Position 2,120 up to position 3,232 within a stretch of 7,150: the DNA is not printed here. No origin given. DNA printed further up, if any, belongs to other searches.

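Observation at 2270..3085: gatE encoded only as a 271-aa N-terminal piece that ends at a domain boundary: candidate split gene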

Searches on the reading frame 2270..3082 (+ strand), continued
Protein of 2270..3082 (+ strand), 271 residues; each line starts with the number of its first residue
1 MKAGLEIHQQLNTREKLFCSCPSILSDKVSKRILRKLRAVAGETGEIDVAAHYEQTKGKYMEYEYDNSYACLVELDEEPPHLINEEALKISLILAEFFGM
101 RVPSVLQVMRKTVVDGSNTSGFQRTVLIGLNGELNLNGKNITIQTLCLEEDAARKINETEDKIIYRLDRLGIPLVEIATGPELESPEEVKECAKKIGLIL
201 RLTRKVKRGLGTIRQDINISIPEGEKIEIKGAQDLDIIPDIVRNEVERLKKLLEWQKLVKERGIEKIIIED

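Call 45: find_related_loci(query=A2, collection=genome_contigs, flank=10000)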
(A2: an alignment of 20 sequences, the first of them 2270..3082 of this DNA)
Query A2 (271 aa) in genome_contigs; peptide patterns used: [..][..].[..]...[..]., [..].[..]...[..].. (x = any residue, [..] = any of these).
600 stretches matched a pattern (row limit reached: there are more); 588 encode a relative of the query (tblastn E <= 1e-3); the best 80 are kept; 80 distinct loci.
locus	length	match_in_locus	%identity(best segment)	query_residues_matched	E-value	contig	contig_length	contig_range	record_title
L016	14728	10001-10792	73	2-267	4e-125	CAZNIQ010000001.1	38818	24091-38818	MAG TPA_asm: Candidatus Woesearchaeota archaeon isolate binchicken_co36_18 genome assembly, contig: NODE_551_length_3881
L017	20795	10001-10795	68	1-265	3e-116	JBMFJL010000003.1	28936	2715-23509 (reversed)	MAG: Nanopusillaceae archaeon isolate KM4331-16 NODE_3_length_28936_cov_3.811774, whole genome shotgun sequence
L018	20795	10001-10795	67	1-265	2e-114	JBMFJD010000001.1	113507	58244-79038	MAG: Nanopusillaceae archaeon isolate KM4331-08 NODE_1_length_113507_cov_49.107467, whole genome shotgun sequence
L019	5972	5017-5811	67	1-265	3e-113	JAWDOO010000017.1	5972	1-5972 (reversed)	MAG: Candidatus Nanopusillus sp. isolate RHS.bin.5 NODE_612_length_5972_cov_21.2977, whole genome shotgun sequence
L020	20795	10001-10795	65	1-265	8e-111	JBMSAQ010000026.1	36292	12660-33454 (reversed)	MAG: Candidatus Nanopusillus sp. isolate Nanopusillus-CON-C-r01 Nanopusillus-CON-C-r01_k141_132460, whole genome shotgun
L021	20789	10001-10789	62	1-265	2e-102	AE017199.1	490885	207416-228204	Nanoarchaeum equitans Kin4-M chromosome, complete genome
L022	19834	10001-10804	58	1-265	4e-93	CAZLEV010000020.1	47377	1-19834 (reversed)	MAG TPA_asm: uncultured archaeon isolate binchicken_co379_69 genome assembly, contig: NODE_369_length_47377_cov_24.13048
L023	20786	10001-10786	56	1-262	3e-93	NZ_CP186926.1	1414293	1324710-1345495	Methanocaldococcus indicus strain SL43 chromosome, complete genome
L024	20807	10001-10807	53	1-270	1e-92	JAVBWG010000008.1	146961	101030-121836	MAG: Methanomassiliicoccales archaeon isolate ZNE14_Bin65 all_Scaff007108, whole genome shotgun sequence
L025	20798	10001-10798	54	1-265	8e-93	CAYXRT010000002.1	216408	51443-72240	MAG TPA_asm: uncultured Desulfurococcales archaeon isolate SRP141552_co1_52 genome assembly, contig: NODE_13_length_2164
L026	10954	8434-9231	57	1-265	7e-92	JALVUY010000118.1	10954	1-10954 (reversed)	MAG: Methanocaldococcaceae archaeon isolate M10_maxbin2_scaf2bin.148 M10_NODE_3181_length_10954_cov_1.709707, whole geno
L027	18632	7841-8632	57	1-264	3e-92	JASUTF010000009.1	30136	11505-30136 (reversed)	MAG: Candidatus Iainarchaeum archaeon isolate DJKA99_ANT-F21_bin.46 scaffold_381, whole genome shotgun sequence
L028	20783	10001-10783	56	1-263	7e-92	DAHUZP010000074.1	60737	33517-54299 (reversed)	MAG TPA_asm: Thermoplasmata archaeon isolate clean282 k141_472483, whole genome shotgun sequence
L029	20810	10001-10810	58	1-270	6e-92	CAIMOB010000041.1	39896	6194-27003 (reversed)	uncultured archaeon isolate AlinenSediments_bin-2373 genome assembly, contig: bin-2373:41/60, whole genome shotgun seque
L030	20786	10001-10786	54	1-263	7e-92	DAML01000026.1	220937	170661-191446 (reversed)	MAG TPA_asm: Methanomassiliicoccaceae archaeon UBA472 UBA472_contig_6199, whole genome shotgun sequence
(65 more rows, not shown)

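Call 50: find_homologous_proteins(query=L016:10799-11941:+, max_evalue=0.00001)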
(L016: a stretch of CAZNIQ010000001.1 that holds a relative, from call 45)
Query L016:10799-11941:+ (381 aa): 625 proteins with E <= 0.00001 among 8000 candidates; the best 120 are listed.
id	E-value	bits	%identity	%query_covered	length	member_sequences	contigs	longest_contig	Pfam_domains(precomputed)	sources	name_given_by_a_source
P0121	1.2e-234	796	100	100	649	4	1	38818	PF02637.24,PF02938.20,PF02934.21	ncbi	-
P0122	2.8e-124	433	56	99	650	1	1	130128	PF02637.24,PF02938.20,PF02934.21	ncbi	-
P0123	2.2e-110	387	54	99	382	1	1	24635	PF02637.24,PF02938.20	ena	-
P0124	3.4e-104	367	52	99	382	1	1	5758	PF02637.24,PF02938.20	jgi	jgi:glutamyl-tRNA(Gln) amidotransferase subunit E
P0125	4.4e-104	367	52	99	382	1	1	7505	PF02637.24,PF02938.20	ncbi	-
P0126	6.1e-104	366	52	99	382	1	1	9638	PF02637.24,PF02938.20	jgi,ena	-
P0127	7.9e-104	366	52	99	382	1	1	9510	PF02637.24,PF02938.20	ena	-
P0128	2.0e-88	315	56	72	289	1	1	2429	PF02938.20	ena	-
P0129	3.5e-84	301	44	98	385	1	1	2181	PF02938.20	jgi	jgi:glutamyl-tRNA(Gln) amidotransferase subunit E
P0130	1.6e-83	299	43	99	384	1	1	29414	PF02938.20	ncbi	ncbi:MAG: GAD domain-containing protein [Nanopusillaceae archaeon]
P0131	2.2e-82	295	45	98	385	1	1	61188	PF02938.20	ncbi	ncbi:MAG: GAD domain-containing protein [Nanopusillaceae archaeon]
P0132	4.7e-82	294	44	98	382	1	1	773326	-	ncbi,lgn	ncbi:glutamyl-tRNA(Gln) amidotransferase transferase subunit (EC 6.3.5.7) [Nanoarchaeota archaeon]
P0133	4.8e-82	294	44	98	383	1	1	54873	PF02938.20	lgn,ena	-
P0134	1.5e-81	292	46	99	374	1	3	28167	PF02637.24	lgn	-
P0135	2.2e-81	292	43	97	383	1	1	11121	PF02938.20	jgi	-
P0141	1.5e-72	263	42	96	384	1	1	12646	PF02938.20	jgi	-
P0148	4.5e-63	232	43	97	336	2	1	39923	PF02938.20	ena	-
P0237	2.1e-56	210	36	98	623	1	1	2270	PF02637.24,PF02938.20,PF02934.21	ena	-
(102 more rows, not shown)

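Call 53: find_encoding_contigs(protein=P0126, flank=10000, max_places=5)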
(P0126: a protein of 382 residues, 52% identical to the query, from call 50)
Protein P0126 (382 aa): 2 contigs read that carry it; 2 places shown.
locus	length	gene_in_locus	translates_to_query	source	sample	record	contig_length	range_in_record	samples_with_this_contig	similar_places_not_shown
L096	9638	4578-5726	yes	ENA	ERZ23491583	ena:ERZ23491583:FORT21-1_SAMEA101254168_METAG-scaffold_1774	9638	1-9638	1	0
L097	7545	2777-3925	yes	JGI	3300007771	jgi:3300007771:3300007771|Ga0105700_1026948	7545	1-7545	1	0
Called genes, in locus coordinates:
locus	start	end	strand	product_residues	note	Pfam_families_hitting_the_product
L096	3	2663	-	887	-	?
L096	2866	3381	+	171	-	-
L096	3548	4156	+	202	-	PF01015:Ribosomal_S3Ae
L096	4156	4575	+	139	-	PF00588:SpoU_methylase (weak)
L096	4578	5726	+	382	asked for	PF02938:GAD, PF02637:GatB_Yqey (weak)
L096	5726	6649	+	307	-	PF01171:ATP_bind_3, PF16503:zn-ribbon_14 (weak)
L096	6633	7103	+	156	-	-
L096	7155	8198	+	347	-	PF25133:TYW2_N_2 (weak), PF02475:TRM5-TYW2_MTfase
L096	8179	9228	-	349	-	-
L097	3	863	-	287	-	?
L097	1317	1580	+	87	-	-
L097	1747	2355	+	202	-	PF01015:Ribosomal_S3Ae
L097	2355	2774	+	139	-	PF00588:SpoU_methylase (weak)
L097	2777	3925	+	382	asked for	PF02938:GAD, PF02637:GatB_Yqey (weak)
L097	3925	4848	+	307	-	PF01171:ATP_bind_3, PF16503:zn-ribbon_14 (weak)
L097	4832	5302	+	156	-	-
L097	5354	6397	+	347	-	PF25133:TYW2_N_2 (weak), PF02475:TRM5-TYW2_MTfase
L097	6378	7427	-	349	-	-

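Call 54: find_encoding_contigs(protein=P0123, flank=10000, max_places=5)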
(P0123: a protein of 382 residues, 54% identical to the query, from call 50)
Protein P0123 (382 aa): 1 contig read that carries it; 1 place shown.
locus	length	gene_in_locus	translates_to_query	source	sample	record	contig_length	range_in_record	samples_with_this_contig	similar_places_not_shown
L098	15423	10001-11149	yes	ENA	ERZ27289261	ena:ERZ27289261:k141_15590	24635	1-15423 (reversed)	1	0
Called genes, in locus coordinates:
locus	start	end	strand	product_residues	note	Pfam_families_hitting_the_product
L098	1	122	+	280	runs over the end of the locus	PF01926:MMR_HSR1, PF02824:TGS (weak)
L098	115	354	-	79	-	PF01037:AsnC_trans_reg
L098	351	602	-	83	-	-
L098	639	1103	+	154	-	PF09183:DUF1947 (weak), PF01472:PUA, PF03657:UPF0113 (weak), PF26292:PUA_elF2D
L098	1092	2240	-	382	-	PF04894:Nre_N, PF04895:Nre_C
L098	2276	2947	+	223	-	PF01866:Diphthamide_syn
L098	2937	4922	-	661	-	-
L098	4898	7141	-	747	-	PF00437:T2SSE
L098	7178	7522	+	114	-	-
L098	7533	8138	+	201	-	-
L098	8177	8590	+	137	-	-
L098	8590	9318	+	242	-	PF01026:TatD_DNase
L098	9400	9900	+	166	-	PF02002:TFIIE_alpha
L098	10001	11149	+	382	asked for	PF02938:GAD, PF02637:GatB_Yqey (weak)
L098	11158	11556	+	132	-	PF11969:DcpS_C, PF01230:HIT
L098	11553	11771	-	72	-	-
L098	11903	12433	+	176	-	-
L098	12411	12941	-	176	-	PF00719:Pyrophosphatase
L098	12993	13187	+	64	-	PF00833:Ribosomal_S17e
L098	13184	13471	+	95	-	PF01918:Alba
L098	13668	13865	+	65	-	PF01194:RNA_pol_N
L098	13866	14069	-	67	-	PF01978:TrmB (weak)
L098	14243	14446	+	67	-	PF21965:SAMP2 (weak), PF02597:ThiS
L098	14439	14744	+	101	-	-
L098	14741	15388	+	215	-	PF00696:AA_kinase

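Call 55: list_cluster_members(proteins=[P0001, P0124, P0125, P0126, P0127, P0128, P0002, P0005, P0003, P0004])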
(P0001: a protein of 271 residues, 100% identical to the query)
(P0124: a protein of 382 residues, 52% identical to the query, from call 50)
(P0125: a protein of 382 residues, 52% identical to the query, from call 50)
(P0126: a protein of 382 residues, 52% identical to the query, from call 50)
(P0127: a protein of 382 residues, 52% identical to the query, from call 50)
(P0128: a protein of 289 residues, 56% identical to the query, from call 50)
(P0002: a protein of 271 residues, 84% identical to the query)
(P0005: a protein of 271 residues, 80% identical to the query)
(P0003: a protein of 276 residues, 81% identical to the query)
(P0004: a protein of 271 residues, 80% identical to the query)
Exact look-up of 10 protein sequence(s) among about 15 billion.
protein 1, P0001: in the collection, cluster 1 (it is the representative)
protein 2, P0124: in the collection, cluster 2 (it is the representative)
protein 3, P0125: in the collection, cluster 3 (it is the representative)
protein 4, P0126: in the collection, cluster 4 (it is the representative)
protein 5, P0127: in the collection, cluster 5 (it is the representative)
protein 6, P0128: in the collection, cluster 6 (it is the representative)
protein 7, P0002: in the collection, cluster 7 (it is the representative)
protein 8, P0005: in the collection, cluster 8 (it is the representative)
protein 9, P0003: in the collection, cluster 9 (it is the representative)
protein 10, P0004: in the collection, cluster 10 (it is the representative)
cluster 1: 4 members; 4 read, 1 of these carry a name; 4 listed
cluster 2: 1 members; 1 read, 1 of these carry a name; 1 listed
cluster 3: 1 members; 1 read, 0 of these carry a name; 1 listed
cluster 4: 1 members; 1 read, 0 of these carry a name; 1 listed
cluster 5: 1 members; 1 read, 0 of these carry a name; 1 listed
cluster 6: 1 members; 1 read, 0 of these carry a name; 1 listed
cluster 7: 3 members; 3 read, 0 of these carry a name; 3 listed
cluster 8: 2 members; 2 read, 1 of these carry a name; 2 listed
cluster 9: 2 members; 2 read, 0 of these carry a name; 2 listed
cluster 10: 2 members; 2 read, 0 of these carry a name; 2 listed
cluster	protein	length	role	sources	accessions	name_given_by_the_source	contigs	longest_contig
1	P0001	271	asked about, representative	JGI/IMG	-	glutamyl-tRNA(Gln) amidotransferase subunit E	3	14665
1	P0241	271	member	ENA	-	-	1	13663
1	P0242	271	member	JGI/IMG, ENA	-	-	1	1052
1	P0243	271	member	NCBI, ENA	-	-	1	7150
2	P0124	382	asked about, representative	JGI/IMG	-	glutamyl-tRNA(Gln) amidotransferase subunit E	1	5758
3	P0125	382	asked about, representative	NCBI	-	-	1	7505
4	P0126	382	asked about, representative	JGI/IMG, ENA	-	-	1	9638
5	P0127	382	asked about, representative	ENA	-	-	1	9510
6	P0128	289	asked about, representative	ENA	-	-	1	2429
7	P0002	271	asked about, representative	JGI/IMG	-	-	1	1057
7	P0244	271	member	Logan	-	-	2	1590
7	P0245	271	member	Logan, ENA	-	-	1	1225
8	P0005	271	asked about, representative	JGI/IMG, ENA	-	-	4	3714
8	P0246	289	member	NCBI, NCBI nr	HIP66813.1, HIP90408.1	MAG TPA: Glu-tRNA(Gln) amidotransferase subunit GatE [Candidatus Nanopusillus sp.] | Glu-tRNA(Gln) amidotransferase subunit GatE [Candidatus Nanopusillus sp.]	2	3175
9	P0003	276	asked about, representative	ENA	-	-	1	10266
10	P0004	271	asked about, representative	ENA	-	-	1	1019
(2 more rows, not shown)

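Call 57: find_encoding_contigs(protein=P0125, flank=10000, max_places=5)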
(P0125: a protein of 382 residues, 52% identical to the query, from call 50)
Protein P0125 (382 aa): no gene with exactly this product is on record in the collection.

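Call 58: find_encoding_contigs(protein=P0001, flank=10000, max_places=6)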
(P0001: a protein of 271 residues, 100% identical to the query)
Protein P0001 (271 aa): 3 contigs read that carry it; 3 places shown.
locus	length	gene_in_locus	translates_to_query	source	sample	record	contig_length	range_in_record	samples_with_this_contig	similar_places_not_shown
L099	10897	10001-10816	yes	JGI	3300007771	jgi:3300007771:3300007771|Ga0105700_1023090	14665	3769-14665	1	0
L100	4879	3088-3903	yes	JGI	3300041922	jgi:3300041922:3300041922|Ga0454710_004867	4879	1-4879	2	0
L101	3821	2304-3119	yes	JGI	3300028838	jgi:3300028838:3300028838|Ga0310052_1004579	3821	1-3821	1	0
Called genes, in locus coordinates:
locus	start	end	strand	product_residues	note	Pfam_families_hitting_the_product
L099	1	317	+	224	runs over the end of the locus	PF01656:CbiA, PF06564:CBP_BcsQ (faint), PF10609:ParA (weak), PF13614:AAA_31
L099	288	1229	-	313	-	PF01594:AI-2E_transport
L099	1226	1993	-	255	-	PF06745:ATPase, PF23442:DUF7125 (weak)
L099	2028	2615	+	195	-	-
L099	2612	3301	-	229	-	PF01172:SBDS_N, PF09377:SBDS_domain_II, PF20268:SBDS_C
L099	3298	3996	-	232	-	PF10584:Proteasome_A_N, PF00227:Proteasome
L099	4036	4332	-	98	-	-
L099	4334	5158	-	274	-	PF00382:TFIIB, PF02984:Cyclin_C (faint), PF00382:TFIIB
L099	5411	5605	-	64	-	-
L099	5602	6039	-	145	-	PF00149:Metallophos, PF12850:Metallophos_2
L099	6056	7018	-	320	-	PF17835:NOG1_N, PF01926:MMR_HSR1, PF02421:FeoB_N, PF06858:NOG1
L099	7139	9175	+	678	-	PF14871:GHL6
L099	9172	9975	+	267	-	-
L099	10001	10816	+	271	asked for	PF02934:GatB_N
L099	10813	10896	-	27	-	?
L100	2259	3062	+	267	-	-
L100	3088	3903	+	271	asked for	PF02934:GatB_N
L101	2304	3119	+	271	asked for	PF02934:GatB_N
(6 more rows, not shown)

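Call 59: search_solved_structures(query=P0121, show_alignments=1, max_evalue=1e-20)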
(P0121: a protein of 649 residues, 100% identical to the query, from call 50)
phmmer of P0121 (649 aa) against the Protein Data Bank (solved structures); distinct sequences matched with E-value up to 1e-20: 2.
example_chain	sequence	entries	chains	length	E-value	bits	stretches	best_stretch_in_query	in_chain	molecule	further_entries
1zq1_C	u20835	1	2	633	1e-132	447.1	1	3-454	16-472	Glutamyl-tRNA(Gln) amidotransferase subunit E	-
2d6f_C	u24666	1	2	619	5e-131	441.5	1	3-431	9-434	Glutamyl-tRNA(Gln) amidotransferase subunit E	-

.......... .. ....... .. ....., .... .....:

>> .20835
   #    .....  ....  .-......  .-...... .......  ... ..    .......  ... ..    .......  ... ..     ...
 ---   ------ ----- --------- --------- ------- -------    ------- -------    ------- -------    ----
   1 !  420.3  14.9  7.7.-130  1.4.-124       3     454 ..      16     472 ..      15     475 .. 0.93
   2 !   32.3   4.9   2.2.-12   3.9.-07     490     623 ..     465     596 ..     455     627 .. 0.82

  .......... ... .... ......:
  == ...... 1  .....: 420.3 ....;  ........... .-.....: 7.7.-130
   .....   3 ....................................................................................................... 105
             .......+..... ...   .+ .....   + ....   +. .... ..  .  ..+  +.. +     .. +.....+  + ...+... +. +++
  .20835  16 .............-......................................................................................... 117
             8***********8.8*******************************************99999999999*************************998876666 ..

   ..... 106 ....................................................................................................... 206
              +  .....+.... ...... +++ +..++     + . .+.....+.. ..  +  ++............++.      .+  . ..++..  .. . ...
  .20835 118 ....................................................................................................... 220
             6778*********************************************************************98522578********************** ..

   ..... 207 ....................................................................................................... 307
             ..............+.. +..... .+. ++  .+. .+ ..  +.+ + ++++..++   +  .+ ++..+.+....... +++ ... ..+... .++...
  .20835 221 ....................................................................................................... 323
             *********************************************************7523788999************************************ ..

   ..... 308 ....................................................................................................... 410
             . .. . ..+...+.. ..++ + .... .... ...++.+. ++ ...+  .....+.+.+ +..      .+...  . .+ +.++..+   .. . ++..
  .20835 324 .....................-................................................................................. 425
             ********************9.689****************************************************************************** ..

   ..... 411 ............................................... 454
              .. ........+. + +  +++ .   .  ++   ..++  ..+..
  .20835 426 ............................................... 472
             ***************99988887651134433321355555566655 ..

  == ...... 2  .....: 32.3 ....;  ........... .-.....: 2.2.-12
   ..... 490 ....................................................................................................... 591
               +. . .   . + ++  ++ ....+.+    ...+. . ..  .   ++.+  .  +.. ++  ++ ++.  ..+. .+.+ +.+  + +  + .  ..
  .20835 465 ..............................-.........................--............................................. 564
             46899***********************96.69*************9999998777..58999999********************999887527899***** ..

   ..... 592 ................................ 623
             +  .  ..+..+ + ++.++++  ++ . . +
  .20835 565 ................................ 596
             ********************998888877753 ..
